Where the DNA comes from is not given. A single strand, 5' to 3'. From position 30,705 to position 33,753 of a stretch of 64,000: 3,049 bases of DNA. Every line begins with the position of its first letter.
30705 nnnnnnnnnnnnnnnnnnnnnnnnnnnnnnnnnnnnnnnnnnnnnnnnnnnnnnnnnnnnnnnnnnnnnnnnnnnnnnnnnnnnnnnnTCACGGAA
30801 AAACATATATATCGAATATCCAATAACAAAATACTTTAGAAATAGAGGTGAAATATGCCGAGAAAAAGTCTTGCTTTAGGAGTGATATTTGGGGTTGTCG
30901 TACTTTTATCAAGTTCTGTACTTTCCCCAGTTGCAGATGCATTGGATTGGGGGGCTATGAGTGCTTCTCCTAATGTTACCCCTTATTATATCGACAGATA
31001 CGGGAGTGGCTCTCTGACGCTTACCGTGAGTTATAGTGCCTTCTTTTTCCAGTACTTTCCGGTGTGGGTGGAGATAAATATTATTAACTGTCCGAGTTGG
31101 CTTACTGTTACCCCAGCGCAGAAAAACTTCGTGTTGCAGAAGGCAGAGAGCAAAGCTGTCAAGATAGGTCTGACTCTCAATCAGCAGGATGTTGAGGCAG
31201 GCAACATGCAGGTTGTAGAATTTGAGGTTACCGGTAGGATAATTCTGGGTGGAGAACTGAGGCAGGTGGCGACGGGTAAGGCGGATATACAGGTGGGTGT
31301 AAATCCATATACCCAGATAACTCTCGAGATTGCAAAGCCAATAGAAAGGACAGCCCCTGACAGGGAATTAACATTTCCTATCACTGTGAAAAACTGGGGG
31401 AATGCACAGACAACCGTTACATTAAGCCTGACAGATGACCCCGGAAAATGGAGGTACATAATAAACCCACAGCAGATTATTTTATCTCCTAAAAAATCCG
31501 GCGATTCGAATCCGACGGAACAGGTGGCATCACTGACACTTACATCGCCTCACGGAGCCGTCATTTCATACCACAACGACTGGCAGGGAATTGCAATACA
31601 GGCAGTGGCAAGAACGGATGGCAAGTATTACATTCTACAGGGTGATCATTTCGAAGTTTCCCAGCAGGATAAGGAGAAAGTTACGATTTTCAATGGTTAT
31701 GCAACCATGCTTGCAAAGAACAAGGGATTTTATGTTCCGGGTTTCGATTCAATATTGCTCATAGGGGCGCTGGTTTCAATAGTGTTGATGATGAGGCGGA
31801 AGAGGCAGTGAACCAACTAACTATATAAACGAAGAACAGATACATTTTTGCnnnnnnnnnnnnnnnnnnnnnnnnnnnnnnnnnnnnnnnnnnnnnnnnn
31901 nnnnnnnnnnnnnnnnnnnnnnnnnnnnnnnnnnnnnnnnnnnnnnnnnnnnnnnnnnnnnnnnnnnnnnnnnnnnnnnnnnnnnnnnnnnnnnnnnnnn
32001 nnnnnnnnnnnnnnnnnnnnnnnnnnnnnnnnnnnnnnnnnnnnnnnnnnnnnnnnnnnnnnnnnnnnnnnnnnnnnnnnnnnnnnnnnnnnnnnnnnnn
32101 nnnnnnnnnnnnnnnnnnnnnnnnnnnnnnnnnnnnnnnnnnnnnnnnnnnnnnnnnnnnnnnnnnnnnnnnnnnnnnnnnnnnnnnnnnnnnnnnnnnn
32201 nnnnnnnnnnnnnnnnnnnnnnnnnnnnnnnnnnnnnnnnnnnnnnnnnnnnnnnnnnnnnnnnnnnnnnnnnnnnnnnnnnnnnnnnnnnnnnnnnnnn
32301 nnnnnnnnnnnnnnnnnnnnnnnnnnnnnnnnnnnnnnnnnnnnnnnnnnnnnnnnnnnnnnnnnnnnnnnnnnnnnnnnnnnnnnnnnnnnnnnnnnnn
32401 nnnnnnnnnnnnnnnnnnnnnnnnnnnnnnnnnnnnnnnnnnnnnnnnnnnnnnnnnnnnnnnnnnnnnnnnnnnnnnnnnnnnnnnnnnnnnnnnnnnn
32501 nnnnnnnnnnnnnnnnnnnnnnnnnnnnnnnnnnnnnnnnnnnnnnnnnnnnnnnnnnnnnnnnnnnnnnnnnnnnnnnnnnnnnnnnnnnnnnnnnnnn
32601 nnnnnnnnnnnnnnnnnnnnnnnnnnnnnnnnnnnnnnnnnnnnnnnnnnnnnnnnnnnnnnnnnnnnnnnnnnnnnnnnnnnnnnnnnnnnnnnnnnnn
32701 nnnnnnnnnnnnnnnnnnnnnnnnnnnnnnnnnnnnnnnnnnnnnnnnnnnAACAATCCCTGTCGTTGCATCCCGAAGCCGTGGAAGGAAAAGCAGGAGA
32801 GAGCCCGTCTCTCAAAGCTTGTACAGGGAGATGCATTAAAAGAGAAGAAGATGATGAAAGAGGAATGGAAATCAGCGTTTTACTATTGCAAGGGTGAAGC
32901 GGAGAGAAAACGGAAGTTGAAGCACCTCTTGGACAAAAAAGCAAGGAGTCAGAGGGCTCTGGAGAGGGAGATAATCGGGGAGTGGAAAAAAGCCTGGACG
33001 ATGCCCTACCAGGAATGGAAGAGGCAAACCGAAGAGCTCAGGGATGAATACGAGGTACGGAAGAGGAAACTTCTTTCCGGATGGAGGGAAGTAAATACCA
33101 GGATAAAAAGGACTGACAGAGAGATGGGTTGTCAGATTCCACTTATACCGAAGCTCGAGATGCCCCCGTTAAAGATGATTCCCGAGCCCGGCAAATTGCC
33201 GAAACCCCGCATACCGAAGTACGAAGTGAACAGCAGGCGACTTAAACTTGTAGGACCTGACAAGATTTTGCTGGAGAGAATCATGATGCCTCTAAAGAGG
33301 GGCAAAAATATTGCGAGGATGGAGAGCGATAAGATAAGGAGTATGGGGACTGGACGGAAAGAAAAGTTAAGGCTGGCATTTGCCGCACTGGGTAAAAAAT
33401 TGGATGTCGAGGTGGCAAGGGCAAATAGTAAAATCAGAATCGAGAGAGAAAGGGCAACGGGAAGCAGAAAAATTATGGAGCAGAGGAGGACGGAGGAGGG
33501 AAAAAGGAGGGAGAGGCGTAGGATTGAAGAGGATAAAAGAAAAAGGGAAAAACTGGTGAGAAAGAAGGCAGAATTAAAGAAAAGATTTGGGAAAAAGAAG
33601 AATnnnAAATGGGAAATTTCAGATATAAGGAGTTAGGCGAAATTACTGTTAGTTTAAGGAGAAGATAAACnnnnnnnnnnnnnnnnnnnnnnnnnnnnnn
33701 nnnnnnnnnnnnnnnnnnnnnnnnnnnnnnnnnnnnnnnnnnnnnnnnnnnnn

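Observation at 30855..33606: PGF-CTERM surface protein followed by a type I membrane protein with a ~300-aa hyper-charged K/R/E cytoplasmic tail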

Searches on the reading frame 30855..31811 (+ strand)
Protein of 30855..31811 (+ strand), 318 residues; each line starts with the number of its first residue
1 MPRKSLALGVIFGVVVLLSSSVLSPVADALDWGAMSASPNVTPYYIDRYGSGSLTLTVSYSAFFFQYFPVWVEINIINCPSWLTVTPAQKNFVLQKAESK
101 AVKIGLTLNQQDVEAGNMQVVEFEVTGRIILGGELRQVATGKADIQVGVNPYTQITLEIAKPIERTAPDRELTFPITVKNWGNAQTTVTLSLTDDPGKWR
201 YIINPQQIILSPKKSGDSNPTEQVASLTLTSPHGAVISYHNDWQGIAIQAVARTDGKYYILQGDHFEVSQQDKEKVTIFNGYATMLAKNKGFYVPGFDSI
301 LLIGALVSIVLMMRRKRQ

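Call 3: search_protein_families(library=pfam, proteins=[window:30855-31811:+], max_evalue=1)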
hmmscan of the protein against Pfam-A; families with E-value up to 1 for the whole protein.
window:30855-31811:+ (318 aa): 2 families
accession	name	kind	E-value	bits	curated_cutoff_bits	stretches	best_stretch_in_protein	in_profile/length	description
PF05481.17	Myco_19_kDa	-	0.15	12.9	23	1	220-269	52-99/117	Mycobacterium 19 kDa lipoprotein antigen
PF24156.1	DUF7407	-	0.23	12.2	28.2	0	176-195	15-34/74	Domain of unknown function (DUF7407)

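Call 4: search_protein_families(library=ncbifam, proteins=[window:30855-31811:+], max_evalue=1)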
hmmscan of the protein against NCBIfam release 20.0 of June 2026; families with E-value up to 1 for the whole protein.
window:30855-31811:+ (318 aa): 2 families
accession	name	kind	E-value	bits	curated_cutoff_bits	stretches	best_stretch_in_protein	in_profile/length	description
NF041740.1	choice_anch_T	equivalog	1.1e-10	41.2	70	1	50-194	47-185/259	choice-of-anchor T family protein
NF045529.2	Heimdall-CTERM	domain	0.0023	18.3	24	1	295-317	3-25/26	Heimdall-CTERM domain-containing surface protein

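Call 15: find_homologous_proteins(query=window:30855-31811:+, max_evalue=0.001)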
Query window:30855-31811:+ (318 aa): 27 proteins with E <= 0.001 among 3292 candidates.
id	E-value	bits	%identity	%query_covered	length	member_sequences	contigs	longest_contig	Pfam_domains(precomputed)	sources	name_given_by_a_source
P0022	3.2e-192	656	91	100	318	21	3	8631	-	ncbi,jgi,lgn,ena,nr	ncbi:MAG TPA: hypothetical protein ENL18_03055 [Thermoplasmatales archaeon]|nr:hypothetical protein 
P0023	3.5e-168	577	78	100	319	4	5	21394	-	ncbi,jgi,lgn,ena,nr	ncbi:MAG: hypothetical protein PHU95_00540 [Candidatus Thermoplasmatota archaeon]|nr:hypothetical pr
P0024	4.3e-165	566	77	100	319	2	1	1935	-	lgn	-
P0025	7.1e-156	536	72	100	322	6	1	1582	-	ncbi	-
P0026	5.2e-115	402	55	100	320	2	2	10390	-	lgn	-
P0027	2.2e-114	400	55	100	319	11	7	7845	-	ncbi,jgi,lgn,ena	-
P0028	5.2e-113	395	53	100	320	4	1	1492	-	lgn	-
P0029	2.8e-112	393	53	100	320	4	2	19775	-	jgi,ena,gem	-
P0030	2.6e-111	390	53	100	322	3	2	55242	-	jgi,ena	-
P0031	6.2e-103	362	52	97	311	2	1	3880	-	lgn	-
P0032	2.2e-100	354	50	100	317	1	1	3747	-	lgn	-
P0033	2.1e-79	285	43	92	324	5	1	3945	-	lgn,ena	-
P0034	4.2e-79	284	42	98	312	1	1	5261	-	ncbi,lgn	-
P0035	5.9e-79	284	42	100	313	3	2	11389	-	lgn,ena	-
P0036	1.3e-78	283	43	100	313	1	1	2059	-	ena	-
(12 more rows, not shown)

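Call 56: predict_structure(alignment_id=A2)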
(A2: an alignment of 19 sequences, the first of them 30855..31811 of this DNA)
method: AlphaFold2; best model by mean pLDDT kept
length: 318 residues; sequences in the alignment: 19
mean_pLDDT: 81.2   pTM: 0.66
mean pLDDT of the five models: 81.2, 79.5, 79.0, 78.5, 77.2
residues with pLDDT >= 90: 138; 70-90: 106; 50-70: 55; < 50: 19
segments of 3 or more residues with pLDDT < 50: 21-28, 235-240, 293-295
pLDDT, mean of each block of 10 residues (from residue 1): 55 59 49 92 87 93 81 95 94 90 94 88 92 79 94 87 58 86 94 76 93 88 88 52 75 92 90 87 70 56 86 80
secondary structure, 60 per line:
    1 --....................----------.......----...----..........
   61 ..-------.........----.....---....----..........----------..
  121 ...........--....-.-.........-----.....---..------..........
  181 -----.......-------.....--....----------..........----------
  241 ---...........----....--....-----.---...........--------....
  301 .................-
elements in order: H3-22 E33-39 E44-46 E51-62 E70-78 E83-87 E91-94 E99-108 E119-131 E134-137 E141-149 E155-159 E171-180 E186-192 E200-204 E207-210 E221-230 E244-254 E259-262 E265-268 E278-288 H297-317

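Call 63: search_protein_families(library=padloc, proteins=[window:30855-31811:+], max_evalue=0.01)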
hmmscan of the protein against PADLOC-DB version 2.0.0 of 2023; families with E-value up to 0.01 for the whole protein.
window:30855-31811:+ (318 aa): 0 families

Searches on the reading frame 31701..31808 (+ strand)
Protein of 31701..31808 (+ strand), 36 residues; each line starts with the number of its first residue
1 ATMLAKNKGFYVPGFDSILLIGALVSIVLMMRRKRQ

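Call 54: search_protein_families(library=ncbifam, proteins=[window:31701-31808:+], max_evalue=10)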
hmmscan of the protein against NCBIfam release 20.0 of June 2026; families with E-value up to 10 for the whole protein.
seq(36 aa): 3 families
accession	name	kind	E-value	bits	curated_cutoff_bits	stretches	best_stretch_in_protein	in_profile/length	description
NF045529.2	Heimdall-CTERM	domain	3e-05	24.2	24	1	13-35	3-25/26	Heimdall-CTERM domain-containing surface protein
NF033507.3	Loki-CTERM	subfamily_domain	0.02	15.1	19.9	1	12-35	1-26/27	Loki-CTERM sorting domain-containing protein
NF041738.1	GG_III-CTERM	domain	0.026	14.4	22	1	18-35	10-27/28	GGIII-like transmembrane region-containing protein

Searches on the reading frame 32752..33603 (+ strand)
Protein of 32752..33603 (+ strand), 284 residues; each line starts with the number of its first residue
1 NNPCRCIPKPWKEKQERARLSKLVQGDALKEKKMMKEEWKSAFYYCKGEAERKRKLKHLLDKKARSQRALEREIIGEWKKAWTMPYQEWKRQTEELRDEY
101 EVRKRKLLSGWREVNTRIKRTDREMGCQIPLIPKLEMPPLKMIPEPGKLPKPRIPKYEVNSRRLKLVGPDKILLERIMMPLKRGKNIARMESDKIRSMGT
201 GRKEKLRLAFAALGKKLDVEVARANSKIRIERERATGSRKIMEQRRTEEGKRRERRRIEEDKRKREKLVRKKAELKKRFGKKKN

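Call 34: search_protein_representatives(alignment_id=A3)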
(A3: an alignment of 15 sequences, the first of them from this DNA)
Query: 15 sequences, 230 profile positions. Proteins with E-value up to 0.001 (for the whole library): 12; up to 1e-10: 10; up to 1e-30: 7. The best 12 are listed.
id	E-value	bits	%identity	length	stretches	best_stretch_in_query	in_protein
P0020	2.2e-101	354.4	-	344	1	1-230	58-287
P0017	1.5e-99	348.4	-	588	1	1-230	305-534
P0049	3.4e-48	180.4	-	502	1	2-224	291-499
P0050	1.0e-46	175.5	-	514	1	1-230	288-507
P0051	7.8e-40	153.0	-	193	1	24-226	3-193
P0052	1.1e-38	149.3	-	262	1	1-225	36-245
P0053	1.2e-34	136.0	-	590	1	1-229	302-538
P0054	7.6e-27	110.5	-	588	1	8-218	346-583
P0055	4.2e-24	101.6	-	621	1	4-230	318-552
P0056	2.8e-13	66.1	-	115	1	163-230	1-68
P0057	4.2e-08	49.2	-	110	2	140-214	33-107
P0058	1.6e-06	44.0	-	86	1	165-224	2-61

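Call 36: find_encoding_contigs(protein=P0055, flank=8000, max_places=1)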
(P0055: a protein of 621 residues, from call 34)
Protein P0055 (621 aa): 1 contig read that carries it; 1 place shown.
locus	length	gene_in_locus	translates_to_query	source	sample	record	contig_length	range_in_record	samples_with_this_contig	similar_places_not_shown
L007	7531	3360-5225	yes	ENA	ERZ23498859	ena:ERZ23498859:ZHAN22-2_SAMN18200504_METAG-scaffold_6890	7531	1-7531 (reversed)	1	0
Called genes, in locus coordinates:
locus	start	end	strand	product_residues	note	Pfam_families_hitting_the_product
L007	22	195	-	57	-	PF06093:Spt4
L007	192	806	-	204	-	PF03876:SHS2_Rpb7-N, PF00575:S1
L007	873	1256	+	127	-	PF21485:IF5A-like_N, PF01287:eIF-5a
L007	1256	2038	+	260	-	PF00491:Arginase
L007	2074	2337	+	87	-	PF05239:PRC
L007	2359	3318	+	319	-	-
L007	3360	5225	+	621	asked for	-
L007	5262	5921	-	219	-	PF01015:Ribosomal_S3Ae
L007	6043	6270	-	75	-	-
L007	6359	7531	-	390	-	?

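Call 37: find_encoding_contigs(protein=P0054, flank=8000, max_places=1)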
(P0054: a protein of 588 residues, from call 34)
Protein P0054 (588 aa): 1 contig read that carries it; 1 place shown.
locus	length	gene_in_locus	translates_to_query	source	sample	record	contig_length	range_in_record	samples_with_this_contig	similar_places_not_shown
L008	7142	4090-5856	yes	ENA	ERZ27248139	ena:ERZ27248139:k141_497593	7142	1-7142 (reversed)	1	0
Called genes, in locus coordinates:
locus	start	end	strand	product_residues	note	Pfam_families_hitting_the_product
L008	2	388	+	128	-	?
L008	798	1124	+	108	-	PF05239:PRC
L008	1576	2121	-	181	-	-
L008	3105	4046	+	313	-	-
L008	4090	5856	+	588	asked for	-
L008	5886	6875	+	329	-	PF18884:TSP3_bac (faint)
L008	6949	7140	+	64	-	?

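Call 38: find_encoding_contigs(protein=P0053, flank=8000, max_places=1)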
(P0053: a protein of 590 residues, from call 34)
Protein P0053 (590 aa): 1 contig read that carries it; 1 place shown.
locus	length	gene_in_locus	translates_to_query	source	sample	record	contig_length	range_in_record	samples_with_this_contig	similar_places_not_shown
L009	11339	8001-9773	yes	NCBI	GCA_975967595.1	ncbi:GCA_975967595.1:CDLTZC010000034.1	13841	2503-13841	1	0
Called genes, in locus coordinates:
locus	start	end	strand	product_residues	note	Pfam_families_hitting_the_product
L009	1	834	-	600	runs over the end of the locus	PF01702:TGT, PF17884:DUF5591, PF01472:PUA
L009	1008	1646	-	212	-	PF01813:ATP-synt_D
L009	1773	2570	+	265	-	PF21003:NucS_N, PF01939:NucS_C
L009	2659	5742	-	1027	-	PF08126:Propeptide_C25 (weak), PF01364:Peptidase_C25, PF05048:NosD, PF13229:Beta_helix (weak)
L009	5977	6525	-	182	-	PF01930:Cas_Cas4, PF12705:PDDEXK_1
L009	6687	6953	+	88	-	PF05239:PRC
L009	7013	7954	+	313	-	-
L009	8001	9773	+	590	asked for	-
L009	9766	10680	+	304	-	-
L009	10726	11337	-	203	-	?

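Call 54: search_protein_families(library=ncbifam, proteins=[window:32752-33603:+], max_evalue=10)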
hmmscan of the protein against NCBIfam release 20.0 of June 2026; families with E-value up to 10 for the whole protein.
window:32752-33603:+ (284 aa): 0 families

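Call 62: search_solved_structures(query=A3, max_evalue=10)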
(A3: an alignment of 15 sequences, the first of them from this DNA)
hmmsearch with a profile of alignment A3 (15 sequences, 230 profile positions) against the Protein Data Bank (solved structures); distinct sequences matched with E-value up to 10: 1.
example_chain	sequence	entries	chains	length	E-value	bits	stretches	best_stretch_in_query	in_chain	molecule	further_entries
6ly5_M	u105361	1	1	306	2.1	10.9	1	125-193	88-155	FCPI-16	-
